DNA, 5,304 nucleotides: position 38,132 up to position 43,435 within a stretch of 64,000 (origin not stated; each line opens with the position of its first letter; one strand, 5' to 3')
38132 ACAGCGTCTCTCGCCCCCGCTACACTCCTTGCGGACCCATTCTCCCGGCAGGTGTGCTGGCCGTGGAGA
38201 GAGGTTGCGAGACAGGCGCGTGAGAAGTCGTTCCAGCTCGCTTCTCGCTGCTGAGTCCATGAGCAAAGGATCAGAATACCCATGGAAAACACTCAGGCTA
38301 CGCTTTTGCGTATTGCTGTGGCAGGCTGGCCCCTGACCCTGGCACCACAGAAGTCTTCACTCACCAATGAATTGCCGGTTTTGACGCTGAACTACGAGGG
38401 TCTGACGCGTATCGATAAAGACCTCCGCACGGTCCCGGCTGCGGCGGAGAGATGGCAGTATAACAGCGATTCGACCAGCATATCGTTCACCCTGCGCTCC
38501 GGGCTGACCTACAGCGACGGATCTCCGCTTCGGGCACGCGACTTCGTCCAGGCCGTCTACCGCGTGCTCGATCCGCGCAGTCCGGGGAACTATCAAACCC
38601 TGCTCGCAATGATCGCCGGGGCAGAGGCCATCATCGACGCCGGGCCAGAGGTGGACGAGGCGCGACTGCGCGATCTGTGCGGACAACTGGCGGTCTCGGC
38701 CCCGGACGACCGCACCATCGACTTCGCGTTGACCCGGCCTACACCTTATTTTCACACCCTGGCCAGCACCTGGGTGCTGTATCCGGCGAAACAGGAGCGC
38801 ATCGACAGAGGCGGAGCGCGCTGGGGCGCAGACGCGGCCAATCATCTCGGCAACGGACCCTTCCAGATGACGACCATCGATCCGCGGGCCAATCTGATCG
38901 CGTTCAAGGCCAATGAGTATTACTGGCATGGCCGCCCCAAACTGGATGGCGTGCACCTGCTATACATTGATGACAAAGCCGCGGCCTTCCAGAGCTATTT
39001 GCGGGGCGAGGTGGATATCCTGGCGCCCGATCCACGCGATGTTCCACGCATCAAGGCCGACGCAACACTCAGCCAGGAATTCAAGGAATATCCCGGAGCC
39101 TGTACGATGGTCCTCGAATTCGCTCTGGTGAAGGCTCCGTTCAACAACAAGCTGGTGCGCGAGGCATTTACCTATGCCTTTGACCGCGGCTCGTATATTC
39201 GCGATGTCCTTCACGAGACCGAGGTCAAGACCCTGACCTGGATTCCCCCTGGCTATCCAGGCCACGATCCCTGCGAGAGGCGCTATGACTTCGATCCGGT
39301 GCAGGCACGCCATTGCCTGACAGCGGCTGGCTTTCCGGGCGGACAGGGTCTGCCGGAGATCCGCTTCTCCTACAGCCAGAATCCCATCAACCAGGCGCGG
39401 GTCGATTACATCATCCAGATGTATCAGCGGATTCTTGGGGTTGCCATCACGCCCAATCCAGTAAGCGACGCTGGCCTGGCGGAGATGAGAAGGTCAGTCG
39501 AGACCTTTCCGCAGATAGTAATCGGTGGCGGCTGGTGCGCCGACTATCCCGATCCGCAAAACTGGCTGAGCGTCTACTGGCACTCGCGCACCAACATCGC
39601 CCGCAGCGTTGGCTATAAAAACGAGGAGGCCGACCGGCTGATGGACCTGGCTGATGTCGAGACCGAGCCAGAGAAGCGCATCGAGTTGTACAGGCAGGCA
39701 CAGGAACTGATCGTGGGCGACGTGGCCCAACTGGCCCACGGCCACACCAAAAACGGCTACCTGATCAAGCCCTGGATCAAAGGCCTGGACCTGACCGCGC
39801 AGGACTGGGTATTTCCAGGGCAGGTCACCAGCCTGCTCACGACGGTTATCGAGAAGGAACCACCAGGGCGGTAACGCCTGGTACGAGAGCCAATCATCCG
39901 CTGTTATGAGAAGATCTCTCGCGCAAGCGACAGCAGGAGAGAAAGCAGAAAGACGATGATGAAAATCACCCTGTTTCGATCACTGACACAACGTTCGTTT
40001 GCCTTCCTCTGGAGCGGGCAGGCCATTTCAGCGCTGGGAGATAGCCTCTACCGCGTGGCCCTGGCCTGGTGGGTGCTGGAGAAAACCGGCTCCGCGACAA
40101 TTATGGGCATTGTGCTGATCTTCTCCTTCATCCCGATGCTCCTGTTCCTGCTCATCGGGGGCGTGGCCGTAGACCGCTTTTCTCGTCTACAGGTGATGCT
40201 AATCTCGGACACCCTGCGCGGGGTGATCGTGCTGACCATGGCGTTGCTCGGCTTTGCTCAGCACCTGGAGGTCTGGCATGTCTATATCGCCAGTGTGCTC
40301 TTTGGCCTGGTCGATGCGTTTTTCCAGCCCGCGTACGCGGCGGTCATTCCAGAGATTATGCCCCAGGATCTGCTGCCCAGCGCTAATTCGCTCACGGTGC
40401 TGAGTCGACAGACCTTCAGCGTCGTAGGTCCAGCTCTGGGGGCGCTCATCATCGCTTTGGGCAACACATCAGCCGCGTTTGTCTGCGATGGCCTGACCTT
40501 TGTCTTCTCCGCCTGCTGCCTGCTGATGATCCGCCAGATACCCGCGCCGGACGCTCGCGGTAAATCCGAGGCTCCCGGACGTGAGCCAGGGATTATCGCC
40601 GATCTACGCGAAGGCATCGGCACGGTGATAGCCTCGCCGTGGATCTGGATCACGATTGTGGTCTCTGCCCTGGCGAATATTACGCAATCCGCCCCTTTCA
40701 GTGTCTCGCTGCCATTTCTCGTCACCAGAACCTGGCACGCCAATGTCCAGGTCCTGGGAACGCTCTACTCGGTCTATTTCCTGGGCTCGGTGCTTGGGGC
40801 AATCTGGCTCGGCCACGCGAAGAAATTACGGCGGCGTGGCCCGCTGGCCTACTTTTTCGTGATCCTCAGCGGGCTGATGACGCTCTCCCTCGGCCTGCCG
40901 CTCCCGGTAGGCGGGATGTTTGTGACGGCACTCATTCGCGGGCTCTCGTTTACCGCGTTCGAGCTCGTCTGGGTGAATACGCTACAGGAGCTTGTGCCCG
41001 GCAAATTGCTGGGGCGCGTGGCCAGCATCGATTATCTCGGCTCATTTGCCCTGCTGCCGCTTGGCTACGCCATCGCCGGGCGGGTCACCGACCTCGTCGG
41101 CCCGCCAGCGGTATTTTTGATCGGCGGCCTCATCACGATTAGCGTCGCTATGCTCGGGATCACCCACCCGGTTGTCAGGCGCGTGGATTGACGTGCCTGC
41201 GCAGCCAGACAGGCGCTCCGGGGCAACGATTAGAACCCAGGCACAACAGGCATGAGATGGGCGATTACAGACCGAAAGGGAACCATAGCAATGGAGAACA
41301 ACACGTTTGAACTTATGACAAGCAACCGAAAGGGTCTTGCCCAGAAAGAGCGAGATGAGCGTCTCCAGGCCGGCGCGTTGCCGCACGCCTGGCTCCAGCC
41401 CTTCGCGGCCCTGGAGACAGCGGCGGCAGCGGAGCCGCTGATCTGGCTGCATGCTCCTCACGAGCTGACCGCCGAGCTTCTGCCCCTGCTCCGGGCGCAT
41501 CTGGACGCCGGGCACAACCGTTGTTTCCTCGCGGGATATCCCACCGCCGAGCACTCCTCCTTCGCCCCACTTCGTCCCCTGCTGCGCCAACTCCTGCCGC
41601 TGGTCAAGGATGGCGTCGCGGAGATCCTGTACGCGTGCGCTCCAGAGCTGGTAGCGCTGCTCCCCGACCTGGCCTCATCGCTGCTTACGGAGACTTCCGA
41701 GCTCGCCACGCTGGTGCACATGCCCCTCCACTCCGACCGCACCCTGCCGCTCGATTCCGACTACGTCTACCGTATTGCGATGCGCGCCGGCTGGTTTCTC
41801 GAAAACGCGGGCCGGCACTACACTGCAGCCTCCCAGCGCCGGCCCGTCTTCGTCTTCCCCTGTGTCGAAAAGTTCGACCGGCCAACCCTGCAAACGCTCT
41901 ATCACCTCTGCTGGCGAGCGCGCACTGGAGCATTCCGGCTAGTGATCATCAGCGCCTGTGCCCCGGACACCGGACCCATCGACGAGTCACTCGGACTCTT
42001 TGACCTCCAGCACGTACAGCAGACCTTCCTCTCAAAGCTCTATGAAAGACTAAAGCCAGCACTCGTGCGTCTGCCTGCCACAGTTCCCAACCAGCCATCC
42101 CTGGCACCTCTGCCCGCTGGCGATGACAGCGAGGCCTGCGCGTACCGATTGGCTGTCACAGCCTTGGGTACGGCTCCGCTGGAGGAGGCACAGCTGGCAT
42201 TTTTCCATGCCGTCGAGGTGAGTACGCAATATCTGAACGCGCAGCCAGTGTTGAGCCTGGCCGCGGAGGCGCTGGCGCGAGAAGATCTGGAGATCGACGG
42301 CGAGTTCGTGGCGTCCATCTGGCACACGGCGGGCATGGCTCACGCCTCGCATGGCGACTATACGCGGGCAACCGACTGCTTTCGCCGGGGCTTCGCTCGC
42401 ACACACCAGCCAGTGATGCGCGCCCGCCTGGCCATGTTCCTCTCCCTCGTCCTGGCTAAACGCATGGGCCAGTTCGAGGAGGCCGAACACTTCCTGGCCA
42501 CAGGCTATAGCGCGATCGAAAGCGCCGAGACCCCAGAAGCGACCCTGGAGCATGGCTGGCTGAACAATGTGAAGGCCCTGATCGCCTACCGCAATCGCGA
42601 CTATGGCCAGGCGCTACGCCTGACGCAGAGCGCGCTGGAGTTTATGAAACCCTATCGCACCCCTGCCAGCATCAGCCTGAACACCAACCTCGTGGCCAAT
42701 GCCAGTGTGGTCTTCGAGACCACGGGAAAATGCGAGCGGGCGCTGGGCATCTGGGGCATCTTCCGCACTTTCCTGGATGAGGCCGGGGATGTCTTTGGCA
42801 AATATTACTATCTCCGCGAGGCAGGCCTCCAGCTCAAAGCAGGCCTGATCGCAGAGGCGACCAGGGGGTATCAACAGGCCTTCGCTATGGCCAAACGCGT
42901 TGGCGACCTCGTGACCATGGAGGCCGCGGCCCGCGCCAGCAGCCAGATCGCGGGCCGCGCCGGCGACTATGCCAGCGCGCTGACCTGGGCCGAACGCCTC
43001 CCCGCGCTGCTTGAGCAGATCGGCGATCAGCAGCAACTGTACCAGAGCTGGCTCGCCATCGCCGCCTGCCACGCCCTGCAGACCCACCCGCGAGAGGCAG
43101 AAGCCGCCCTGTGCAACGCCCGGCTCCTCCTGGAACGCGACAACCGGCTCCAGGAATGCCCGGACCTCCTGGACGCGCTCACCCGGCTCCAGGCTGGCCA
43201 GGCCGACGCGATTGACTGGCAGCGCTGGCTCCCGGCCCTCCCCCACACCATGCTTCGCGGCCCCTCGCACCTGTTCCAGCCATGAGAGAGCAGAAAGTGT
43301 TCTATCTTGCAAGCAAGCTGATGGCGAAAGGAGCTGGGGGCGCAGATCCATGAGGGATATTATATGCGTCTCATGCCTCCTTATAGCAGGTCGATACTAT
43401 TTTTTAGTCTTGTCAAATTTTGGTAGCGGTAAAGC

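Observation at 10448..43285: Five divergent small-LanB (PEARL-like) paralogs in one island, with no LanC, eliminase or YcaO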

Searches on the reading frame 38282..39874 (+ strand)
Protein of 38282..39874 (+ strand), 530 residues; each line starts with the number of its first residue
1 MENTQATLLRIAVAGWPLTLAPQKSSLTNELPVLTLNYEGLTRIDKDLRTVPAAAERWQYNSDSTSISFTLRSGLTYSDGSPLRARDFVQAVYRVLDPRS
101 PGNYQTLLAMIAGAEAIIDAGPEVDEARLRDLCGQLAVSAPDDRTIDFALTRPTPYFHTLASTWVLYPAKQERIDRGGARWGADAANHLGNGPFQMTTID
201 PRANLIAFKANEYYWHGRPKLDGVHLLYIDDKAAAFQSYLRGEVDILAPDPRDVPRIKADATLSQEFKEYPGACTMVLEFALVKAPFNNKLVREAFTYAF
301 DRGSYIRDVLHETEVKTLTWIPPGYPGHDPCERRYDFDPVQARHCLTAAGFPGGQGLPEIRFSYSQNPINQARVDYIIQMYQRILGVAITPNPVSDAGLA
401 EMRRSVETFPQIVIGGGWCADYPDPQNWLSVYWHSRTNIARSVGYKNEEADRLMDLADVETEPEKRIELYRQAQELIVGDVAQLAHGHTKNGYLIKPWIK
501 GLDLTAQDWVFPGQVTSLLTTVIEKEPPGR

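Call 6: search_protein_families(library=pfam, proteins=[window:38282-39874:+], max_evalue=0.01)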
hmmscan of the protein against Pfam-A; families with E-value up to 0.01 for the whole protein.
window:38282-39874:+ (530 aa): 1 family
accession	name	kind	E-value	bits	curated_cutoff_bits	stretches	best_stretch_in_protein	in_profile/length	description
PF00496.27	SBP_bac_5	-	2.5e-69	234.6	32.4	1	51-437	3-365/368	Bacterial extracellular solute-binding proteins, family 5 Middle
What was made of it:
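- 38282..39874 (+): SBP_bac_5 family protein with no obvious signal peptide. Role unknown. Pfam 234.6 bits (call 6).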

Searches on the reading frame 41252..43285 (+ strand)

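Call 6: search_protein_families(library=pfam, proteins=[window:41252-43285:+], max_evalue=0.01)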
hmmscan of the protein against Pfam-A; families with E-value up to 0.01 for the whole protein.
window:41252-43285:+ (677 aa): 3 families
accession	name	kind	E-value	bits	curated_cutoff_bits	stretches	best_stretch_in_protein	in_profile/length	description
PF13424.12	TPR_12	-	0.00018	22.1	30.1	0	327-381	19-72/77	Tetratricopeptide repeat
PF07719.23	TPR_2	-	0.0018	18.7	27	0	354-380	1-27/34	Tetratricopeptide repeat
PF00515.34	TPR_1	-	0.0053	17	27.8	0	356-379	3-26/34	Tetratricopeptide repeat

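Call 18: search_protein_families(library=ncbifam, proteins=[window:41252-43285:+], max_evalue=0.1)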
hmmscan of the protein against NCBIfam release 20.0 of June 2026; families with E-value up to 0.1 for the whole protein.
window:41252-43285:+ (677 aa): 1 family
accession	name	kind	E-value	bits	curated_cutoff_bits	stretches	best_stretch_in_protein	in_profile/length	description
NF053720.1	NsdA_fam_reg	subfamily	0.002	17.7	75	1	530-638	214-321/432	NsdA family TPR-like regulatory protein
